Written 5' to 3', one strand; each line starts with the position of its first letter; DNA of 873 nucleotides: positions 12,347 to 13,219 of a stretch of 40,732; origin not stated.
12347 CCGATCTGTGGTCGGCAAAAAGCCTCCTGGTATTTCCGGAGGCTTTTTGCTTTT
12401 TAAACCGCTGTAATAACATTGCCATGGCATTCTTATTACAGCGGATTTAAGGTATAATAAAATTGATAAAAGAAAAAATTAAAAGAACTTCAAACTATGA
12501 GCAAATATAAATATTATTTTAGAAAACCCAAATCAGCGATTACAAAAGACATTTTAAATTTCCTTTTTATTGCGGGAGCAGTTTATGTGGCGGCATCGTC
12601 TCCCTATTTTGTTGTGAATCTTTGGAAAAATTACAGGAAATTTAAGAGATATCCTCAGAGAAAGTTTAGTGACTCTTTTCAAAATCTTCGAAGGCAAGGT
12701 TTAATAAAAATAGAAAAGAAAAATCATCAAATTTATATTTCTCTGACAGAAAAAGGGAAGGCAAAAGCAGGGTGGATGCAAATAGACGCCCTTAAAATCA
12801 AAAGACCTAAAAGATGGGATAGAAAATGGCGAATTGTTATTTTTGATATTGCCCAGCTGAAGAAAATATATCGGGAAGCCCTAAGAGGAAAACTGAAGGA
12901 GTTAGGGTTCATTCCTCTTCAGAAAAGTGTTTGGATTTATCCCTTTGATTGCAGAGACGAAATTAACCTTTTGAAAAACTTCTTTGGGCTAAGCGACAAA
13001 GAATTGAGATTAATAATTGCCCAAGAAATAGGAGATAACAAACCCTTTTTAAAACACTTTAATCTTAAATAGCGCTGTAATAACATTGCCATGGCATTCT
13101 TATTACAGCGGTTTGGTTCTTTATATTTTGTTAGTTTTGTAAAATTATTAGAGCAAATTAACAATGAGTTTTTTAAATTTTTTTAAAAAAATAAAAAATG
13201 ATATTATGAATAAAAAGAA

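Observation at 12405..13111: PaaX-like regulator gene bracketed by two identical copies of a 40-nt palindrome (cassette-like unit)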

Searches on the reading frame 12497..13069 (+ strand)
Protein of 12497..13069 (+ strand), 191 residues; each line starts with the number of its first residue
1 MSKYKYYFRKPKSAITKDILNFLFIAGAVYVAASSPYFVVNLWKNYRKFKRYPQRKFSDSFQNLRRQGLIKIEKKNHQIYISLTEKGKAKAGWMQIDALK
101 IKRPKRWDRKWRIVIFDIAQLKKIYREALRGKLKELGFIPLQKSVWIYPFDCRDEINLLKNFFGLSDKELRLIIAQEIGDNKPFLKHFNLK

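Call 6: search_protein_families(library=pfam, proteins=[window:12497-13069:+], max_evalue=0.01)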
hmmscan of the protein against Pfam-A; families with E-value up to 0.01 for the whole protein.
window:12497-13069:+ (191 aa): 2 families
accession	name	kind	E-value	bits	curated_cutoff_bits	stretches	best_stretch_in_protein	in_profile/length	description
PF20803.2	PaaX_M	-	5e-19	68.6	24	1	105-179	2-75/83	PaaX protein central Cas2-like domain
PF22665.2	DUF6293_C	-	0.00076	20.3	27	1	17-89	34-96/101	DUF6293 C-terminal winged helix domain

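Call 14: find_homologous_proteins(query=window:12497-13069:+)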
Query window:12497-13069:+ (191 aa): 1873 proteins with E <= 0.001 among 2124 candidates; the best 120 are listed.
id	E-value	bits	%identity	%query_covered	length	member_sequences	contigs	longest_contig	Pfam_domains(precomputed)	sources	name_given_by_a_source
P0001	4.7e-118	410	96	100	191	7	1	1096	PF20803.3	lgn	-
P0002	8.3e-118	409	96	100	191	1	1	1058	PF20803.3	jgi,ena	-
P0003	1.1e-117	409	96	100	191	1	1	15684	PF20803.3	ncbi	-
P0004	1.7e-116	405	95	100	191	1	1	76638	PF20803.3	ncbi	-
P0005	6.5e-101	354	99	84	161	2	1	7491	PF20803.3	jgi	-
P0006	1.3e-87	311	69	99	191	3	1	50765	PF20803.3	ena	-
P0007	2.1e-86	307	71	94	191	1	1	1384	PF20803.3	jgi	-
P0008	2.3e-86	307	72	100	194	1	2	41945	PF20803.3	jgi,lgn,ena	jgi:DNA-binding transcriptional regulator PaaX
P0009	5.6e-86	305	71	99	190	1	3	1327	PF20803.3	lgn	-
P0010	1.4e-85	304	72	99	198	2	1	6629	PF20803.3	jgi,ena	-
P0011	1.9e-85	304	72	99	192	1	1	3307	PF20803.3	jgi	jgi:DNA-binding transcriptional regulator PaaX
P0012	2.7e-85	303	71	99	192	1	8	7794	PF20803.3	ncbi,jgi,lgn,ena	-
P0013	5.1e-85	302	71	93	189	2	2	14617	PF20803.3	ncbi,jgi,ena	-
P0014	1.4e-84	301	68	99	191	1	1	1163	PF20803.3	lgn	-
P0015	2.2e-84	300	68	99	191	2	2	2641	PF20803.3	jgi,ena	-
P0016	4.6e-84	299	70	99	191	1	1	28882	PF20803.3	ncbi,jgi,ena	-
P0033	2.6e-82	293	68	99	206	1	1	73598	PF20803.3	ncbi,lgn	-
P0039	9.5e-82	292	67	94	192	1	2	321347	PF20803.3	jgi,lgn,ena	-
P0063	7.3e-81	289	68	98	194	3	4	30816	PF20803.3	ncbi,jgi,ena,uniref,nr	ncbi:hypothetical protein A2841_01930 [Candidatus Kaiserbacteria bacterium RIFCSPHIGHO2_01_FULL_48_1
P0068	1.0e-80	288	65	99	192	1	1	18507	PF20803.3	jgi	-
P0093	9.2e-80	285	66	100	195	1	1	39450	PF20803.3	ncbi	-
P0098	1.7e-79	284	65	93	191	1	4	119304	PF20803.3,PF22665.4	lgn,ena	-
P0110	4.3e-79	283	66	99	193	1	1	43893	PF20803.3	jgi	jgi:DNA-binding transcriptional regulator PaaX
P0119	9.4e-79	282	69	98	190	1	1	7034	PF20803.3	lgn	-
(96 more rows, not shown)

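Call 22: find_encoding_contigs(protein=P0039, flank=10000, max_places=2)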
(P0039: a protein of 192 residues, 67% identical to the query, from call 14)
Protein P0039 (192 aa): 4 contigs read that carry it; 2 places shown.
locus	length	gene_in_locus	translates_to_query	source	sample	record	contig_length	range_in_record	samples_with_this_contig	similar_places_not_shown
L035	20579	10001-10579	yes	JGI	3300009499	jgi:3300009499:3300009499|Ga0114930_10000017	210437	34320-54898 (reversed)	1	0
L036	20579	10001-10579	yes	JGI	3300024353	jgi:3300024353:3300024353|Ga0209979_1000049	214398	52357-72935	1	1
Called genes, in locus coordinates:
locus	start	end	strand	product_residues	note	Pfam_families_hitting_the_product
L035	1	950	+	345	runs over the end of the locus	PF13807:GNVR (faint), PF02706:Wzz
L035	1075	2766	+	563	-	PF01471:PG_binding_1 (faint)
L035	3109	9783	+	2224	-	-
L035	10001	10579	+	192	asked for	PF20803:PaaX_M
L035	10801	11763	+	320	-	PF01565:FAD_binding_4, PF02873:MurB_C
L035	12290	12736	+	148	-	PF02482:Ribosomal_S30AE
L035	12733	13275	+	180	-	PF01862:PvlArgDC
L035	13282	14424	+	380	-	PF01916:DS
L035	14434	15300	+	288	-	PF00491:Arginase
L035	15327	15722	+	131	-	PF08973:TM1506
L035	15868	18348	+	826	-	PF07517:SecA_DEAD, PF01043:SecA_PP_bind, PF21090:P-loop_SecA, PF07516:SecA_SW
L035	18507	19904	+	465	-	PF21760:SecD_1st, PF22599:SecDF_P1_head, PF02355:SecD_SecF_C, PF03176:MMPL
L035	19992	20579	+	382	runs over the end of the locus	PF00438:S-AdoMet_synt_N, PF02772:S-AdoMet_synt_M, PF02773:S-AdoMet_synt_C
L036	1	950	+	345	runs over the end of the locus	PF13807:GNVR (faint), PF02706:Wzz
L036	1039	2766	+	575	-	PF01471:PG_binding_1 (faint)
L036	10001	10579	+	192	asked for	PF20803:PaaX_M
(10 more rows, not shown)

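Call 23: find_encoding_contigs(protein=P0006, flank=10000, max_places=2)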
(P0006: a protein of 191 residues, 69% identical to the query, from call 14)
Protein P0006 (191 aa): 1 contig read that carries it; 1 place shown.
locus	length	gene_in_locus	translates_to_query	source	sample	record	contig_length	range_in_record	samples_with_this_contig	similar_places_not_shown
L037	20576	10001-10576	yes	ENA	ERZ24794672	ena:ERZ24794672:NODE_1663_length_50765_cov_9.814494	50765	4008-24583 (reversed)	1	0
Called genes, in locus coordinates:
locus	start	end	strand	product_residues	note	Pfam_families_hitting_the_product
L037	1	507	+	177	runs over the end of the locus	PF14378:PAP2_3 (weak), PF01569:PAP2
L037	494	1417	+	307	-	PF02775:TPP_enzyme_C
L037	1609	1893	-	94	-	PF13744:HTH_37 (weak), PF13560:HTH_31, PF12844:HTH_19 (weak), PF13443:HTH_26 (weak), PF01381:HTH_3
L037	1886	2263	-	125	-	PF05973:Gp49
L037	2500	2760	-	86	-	PF01541:GIY-YIG, PF10544:T5orf172 (weak)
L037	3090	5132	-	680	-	PF01751:Toprim, PF01131:Topoisom_bac, PF01396:Zn_ribbon_Top1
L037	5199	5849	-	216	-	PF02481:DNA_processg_A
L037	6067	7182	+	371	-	PF03033:Glyco_transf_28, PF04101:Glyco_tran_28_C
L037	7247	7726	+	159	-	PF01025:GrpE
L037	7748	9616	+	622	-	PF00012:HSP70, PF06723:MreB_Mbl, PF02782:FGGY_C (faint)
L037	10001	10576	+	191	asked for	PF20803:PaaX_M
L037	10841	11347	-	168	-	PF04307:YdjM (weak)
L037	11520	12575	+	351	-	-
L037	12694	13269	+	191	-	PF00380:Ribosomal_S9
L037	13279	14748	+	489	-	PF01943:Polysacc_synt, PF03023:MurJ, PF13440:Polysacc_synt_3, PF01554:MatE (weak)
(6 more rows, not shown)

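Call 24: find_encoding_contigs(protein=P0063, flank=10000, max_places=2)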
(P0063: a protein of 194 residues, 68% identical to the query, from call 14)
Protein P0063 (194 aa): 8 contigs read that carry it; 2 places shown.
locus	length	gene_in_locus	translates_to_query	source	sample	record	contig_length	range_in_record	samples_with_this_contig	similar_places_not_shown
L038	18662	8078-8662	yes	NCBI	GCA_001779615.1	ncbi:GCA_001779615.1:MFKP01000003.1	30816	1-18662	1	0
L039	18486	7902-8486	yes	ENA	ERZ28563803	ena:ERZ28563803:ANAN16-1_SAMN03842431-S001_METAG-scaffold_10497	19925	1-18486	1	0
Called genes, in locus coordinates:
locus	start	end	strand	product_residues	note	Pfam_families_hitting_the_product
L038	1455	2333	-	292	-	PF05050:Methyltransf_21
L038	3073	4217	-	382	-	PF00005:ABC_tran, PF13304:AAA_21 (faint), PF14524:Wzt_C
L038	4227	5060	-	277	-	PF01061:ABC2_membrane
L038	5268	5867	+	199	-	-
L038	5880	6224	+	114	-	-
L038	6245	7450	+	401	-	PF01839:FG-GAP (faint), PF18884:TSP3_bac (faint), PF13517:FG-GAP_3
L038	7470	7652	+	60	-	-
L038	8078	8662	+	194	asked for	PF20803:PaaX_M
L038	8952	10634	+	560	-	PF13231:PMT_2 (weak)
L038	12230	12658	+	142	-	-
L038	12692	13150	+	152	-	PF00908:dTDP_sugar_isom, PF14667:Polysacc_synt_C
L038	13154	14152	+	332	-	PF01073:3Beta_HSD, PF01370:Epimerase, PF02719:Polysacc_synt_2, PF04321:RmlD_sub_bind, PF05368:NmrA (weak), PF07993:NAD_binding_4, PF13460:NAD_binding_10, PF16363:GDP_Man_Dehyd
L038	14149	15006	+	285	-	PF01370:Epimerase, PF04321:RmlD_sub_bind, PF16363:GDP_Man_Dehyd, PF07993:NAD_binding_4 (weak)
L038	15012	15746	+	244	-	PF00483:NTP_transferase, PF12804:NTP_transf_3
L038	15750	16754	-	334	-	PF08308:PEGA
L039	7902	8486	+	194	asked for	PF20803:PaaX_M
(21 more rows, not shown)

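Call 29: find_encoding_contigs(protein=P0004, flank=10000, max_places=1)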
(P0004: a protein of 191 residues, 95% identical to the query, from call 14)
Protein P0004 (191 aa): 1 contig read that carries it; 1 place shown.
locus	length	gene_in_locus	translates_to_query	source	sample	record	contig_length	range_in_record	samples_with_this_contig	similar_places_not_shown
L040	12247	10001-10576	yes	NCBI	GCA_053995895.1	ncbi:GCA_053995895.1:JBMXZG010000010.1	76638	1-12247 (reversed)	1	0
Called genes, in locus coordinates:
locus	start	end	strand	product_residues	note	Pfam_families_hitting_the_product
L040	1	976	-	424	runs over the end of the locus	PF01943:Polysacc_synt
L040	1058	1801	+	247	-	PF12804:NTP_transf_3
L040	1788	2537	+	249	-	PF01066:CDP-OH_P_transf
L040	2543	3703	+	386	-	PF00534:Glycos_transf_1, PF13692:Glyco_trans_1_4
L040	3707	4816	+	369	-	PF13439:Glyco_transf_4, PF13477:Glyco_trans_4_2 (weak), PF13579:Glyco_trans_4_4, PF00534:Glycos_transf_1, PF13692:Glyco_trans_1_4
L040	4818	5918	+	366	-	PF13439:Glyco_transf_4, PF20706:GT4-conflict (weak), PF00534:Glycos_transf_1, PF13692:Glyco_trans_1_4, PF13524:Glyco_trans_1_2 (weak)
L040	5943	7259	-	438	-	PF13727:CoA_binding_3, PF02397:Bac_transf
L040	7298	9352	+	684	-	PF04932:Wzy_C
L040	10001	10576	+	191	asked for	PF20803:PaaX_M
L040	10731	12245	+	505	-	?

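Call 30: find_encoding_contigs(protein=P0008, flank=10000, max_places=1)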
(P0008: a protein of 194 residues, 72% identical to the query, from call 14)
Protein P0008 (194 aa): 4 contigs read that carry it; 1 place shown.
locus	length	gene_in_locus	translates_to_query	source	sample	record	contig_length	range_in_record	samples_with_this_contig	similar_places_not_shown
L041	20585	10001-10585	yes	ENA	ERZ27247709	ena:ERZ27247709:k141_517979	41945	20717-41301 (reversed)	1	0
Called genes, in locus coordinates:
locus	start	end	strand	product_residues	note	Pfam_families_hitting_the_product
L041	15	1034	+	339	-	PF02706:Wzz, PF26346:Plectin_PPL (faint), PF13807:GNVR (weak)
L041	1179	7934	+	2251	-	PF13620:CarboxypepD_reg (faint), PF17210:SdrD_B (faint), PF22904:NOMO1-like_2nd (faint), PF13715:CarbopepD_reg_2 (faint), PF17802:SpaA (faint), PF00041:fn3, PF16656:Pur_ac_phosph_N (weak), PF01471:PG_binding_1 (weak), +1 more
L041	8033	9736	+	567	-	-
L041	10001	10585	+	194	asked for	PF20803:PaaX_M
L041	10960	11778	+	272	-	PF01565:FAD_binding_4 (weak), PF02873:MurB_C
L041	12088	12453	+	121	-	PF02482:Ribosomal_S30AE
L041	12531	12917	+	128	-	PF02675:AdoMet_dc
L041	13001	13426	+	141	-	PF02675:AdoMet_dc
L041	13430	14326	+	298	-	PF17284:Spermine_synt_N, PF01564:Spermine_synth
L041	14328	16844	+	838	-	PF07517:SecA_DEAD, PF01043:SecA_PP_bind, PF21090:P-loop_SecA, PF07516:SecA_SW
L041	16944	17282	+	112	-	PF00391:PEP-utilizers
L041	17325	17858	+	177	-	-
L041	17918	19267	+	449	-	PF21760:SecD_1st, PF22599:SecDF_P1_head, PF03176:MMPL, PF02355:SecD_SecF_C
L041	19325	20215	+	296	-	PF07549:Sec_GG, PF02355:SecD_SecF_C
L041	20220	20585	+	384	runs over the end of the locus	PF00438:S-AdoMet_synt_N, PF02772:S-AdoMet_synt_M, PF02773:S-AdoMet_synt_C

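Call 31: find_encoding_contigs(protein=P0016, flank=10000, max_places=1)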
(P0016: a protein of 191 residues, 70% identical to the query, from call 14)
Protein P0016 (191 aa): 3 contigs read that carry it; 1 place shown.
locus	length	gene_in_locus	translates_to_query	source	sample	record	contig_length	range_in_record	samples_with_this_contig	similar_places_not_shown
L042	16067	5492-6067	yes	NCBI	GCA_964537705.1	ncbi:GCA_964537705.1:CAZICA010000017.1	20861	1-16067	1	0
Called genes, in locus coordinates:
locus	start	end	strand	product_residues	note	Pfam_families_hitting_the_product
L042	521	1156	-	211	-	PF13432:TPR_16, PF14559:TPR_19, PF00515:TPR_1, PF07719:TPR_2, PF13424:TPR_12, PF13414:TPR_11, PF13432:TPR_16, PF14559:TPR_19, +25 more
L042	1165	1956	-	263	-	PF04468:PSP1, PF28472:PSP1_3rd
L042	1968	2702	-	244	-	PF13177:DNA_pol3_delta2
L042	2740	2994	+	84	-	PF13451:zf_Tbcl, PF23477:zf_Tbcl_2 (weak)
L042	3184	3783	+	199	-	PF02163:Peptidase_M50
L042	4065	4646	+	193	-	-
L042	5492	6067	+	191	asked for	PF20803:PaaX_M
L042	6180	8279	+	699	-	-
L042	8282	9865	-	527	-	PF03485:Arg_tRNA_synt_N, PF00750:tRNA-synt_1d, PF05746:DALR_1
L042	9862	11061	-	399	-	PF00579:tRNA-synt_1b, PF22421:SYY_C-terminal, PF01479:S4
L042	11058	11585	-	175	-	-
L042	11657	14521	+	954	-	PF00912:Transgly, PF00905:Transpeptidase, PF17957:Big_7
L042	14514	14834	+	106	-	PF18895:T4SS_pilin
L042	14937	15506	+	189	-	-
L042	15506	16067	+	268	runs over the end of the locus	PF08478:POTRA_1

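Call 32: find_encoding_contigs(protein=P0098, flank=10000, max_places=1)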
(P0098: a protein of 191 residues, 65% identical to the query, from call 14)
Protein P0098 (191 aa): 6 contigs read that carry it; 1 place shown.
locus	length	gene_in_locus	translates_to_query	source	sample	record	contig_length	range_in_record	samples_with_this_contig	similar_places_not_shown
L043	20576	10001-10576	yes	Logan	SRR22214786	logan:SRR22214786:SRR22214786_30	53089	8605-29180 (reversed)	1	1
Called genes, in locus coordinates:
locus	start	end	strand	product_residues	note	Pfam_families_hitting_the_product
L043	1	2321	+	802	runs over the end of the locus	PF00932:LTD, PF13229:Beta_helix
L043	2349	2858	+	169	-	PF04542:Sigma70_r2, PF08281:Sigma70_r4_2, PF04545:Sigma70_r4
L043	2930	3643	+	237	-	PF18915:DUF5667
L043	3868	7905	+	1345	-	PF06280:fn3_5 (faint)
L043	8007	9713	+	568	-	PF01471:PG_binding_1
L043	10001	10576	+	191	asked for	PF22665:WHD_DUF6293 (faint), PF20803:PaaX_M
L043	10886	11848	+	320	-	PF01565:FAD_binding_4, PF02873:MurB_C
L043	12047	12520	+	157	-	PF02482:Ribosomal_S30AE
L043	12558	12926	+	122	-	-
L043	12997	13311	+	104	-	-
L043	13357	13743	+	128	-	-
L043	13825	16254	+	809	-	PF07517:SecA_DEAD, PF01043:SecA_PP_bind, PF21090:P-loop_SecA, PF07516:SecA_SW, PF02810:SEC-C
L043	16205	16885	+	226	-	PF07758:DUF1614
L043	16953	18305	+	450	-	PF21760:SecD_1st, PF22599:SecDF_P1_head, PF02355:SecD_SecF_C, PF03176:MMPL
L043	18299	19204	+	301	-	PF07549:Sec_GG (weak), PF02355:SecD_SecF_C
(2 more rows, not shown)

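Call 48: predict_structure(alignment_id=A2)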
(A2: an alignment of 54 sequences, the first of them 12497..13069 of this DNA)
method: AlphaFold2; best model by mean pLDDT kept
length: 191 residues; sequences in the alignment: 54
mean_pLDDT: 66.4   pTM: 0.66
mean pLDDT of the five models: 66.4, 62.1, 60.3, 55.0, 53.9
residues with pLDDT >= 90: 4; 70-90: 121; 50-70: 9; < 50: 57
segments of 3 or more residues with pLDDT < 50: 1-57
pLDDT, mean of each block of 10 residues (from residue 1): 33 27 34 37 37 41 79 81 79 73 83 78 83 89 84 84 77 79 85 70
secondary structure, 60 per line:
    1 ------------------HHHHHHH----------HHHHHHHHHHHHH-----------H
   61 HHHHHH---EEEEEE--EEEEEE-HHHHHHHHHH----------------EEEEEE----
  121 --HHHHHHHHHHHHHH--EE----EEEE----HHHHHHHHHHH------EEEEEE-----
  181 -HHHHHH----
elements in order: H19-25 H36-48 H60-66 E70-75 E78-83 H85-94 E111-116 H123-136 E145-148 H153-163 E170-175 H182-187
